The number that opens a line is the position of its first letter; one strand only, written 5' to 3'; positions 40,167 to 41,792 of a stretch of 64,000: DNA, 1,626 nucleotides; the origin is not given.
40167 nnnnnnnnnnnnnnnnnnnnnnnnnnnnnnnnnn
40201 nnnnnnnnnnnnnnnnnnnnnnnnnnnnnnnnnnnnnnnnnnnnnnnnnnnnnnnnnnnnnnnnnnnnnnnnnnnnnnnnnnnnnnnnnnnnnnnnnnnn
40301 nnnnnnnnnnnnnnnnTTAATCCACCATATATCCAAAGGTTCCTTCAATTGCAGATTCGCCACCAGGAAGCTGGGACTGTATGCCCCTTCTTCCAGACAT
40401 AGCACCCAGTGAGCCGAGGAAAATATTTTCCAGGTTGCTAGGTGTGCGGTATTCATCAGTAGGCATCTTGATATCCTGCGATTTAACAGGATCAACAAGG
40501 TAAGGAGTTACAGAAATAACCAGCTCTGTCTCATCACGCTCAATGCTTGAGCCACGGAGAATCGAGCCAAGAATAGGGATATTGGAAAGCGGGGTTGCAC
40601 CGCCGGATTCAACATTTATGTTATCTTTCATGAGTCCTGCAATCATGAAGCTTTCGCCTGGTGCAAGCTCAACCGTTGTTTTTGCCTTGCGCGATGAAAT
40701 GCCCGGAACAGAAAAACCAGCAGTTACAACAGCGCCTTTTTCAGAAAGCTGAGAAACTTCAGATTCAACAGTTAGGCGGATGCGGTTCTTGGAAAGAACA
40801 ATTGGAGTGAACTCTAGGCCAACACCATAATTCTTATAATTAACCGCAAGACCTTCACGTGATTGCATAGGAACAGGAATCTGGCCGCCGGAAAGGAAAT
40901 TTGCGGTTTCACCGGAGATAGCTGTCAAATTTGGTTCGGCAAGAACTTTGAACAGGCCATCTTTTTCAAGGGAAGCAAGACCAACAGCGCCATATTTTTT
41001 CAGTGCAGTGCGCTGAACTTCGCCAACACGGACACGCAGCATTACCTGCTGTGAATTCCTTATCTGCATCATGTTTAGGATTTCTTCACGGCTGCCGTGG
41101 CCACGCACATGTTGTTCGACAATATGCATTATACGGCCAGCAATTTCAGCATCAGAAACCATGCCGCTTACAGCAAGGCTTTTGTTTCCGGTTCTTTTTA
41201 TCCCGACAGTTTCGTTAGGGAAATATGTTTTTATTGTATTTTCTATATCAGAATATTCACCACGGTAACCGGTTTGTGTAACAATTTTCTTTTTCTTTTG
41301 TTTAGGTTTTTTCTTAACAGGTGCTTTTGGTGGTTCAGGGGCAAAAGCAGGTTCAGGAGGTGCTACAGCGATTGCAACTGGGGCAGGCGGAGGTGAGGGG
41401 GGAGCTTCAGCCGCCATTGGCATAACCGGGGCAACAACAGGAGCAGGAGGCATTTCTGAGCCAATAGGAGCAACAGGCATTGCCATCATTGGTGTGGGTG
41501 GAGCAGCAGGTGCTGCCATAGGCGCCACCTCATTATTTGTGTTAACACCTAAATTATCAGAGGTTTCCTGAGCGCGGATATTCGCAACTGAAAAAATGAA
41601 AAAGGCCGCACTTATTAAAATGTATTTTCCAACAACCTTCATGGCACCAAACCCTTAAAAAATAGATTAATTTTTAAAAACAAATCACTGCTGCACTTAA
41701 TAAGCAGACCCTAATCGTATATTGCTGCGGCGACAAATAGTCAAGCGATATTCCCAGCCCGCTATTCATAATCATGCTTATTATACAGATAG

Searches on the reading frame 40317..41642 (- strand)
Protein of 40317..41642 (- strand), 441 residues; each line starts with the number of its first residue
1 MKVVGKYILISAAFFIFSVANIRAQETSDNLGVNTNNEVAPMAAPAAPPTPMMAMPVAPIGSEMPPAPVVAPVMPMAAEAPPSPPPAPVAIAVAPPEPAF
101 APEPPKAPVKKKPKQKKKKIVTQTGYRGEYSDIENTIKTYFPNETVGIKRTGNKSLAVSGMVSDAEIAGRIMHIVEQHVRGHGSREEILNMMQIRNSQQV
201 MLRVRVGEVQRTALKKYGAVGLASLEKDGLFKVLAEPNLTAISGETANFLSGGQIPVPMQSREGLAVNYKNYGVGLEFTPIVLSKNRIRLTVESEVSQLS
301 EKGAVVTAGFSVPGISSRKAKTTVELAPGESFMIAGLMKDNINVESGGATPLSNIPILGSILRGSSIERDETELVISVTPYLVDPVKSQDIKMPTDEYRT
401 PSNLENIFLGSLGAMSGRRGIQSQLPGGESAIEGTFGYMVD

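Call 16: search_protein_families(library=pfam, proteins=[window:40317-41642:-], max_evalue=0.001)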
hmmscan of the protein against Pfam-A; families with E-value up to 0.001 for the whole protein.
window:40317-41642:- (441 aa): 1 family
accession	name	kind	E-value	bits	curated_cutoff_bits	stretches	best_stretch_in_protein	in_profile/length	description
PF00263.26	Secretin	-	1.4e-34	119.6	27.5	1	225-384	2-169/169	Bacterial type II and III secretion system protein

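Call 62: search_protein_families(library=ncbifam, proteins=[window:40317-41642:-], max_evalue=0.01)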
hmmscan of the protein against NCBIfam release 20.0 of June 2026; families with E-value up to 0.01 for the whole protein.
window:40317-41642:- (441 aa): 8 families
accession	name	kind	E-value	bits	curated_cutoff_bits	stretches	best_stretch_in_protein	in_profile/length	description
TIGR02517.1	type_II_gspD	equivalog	4.6e-24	84.8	351.35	1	187-384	386-591/600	type II secretion system secretin GspD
TIGR02515.1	IV_pilus_PilQ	subfamily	6.9e-20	71.4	284.35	1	219-383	262-427/428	type IV pilus secretin PilQ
NF007851.2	PRK10560.1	exception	6.9e-15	54.8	598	1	220-384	246-410/412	DNA uptake porin HofQ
NF010083.0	PRK13568.1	equivalog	9.2e-14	51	554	1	221-383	255-417/419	DNA uptake porin HofQ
TIGR02519.1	pilus_MshL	equivalog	8.2e-13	48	250.2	1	268-382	165-289/290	pilus (MSHA type) biogenesis protein MshL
TIGR02516.1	type_III_yscC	equivalog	2.2e-10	39.7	238.45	1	197-384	273-462/463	type III secretion system outer membrane ring subunit SctC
NF042912.1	Amuc_1098_fam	equivalog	3.5e-05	22.1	750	1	311-385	724-798/805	Amuc_1098 family type IV pilus outer membrane protein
TIGR02520.1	pilus_B_mal_scr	equivalog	0.0014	17.3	287.65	1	278-380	409-511/513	PilN family type IVB pilus formation outer membrane protein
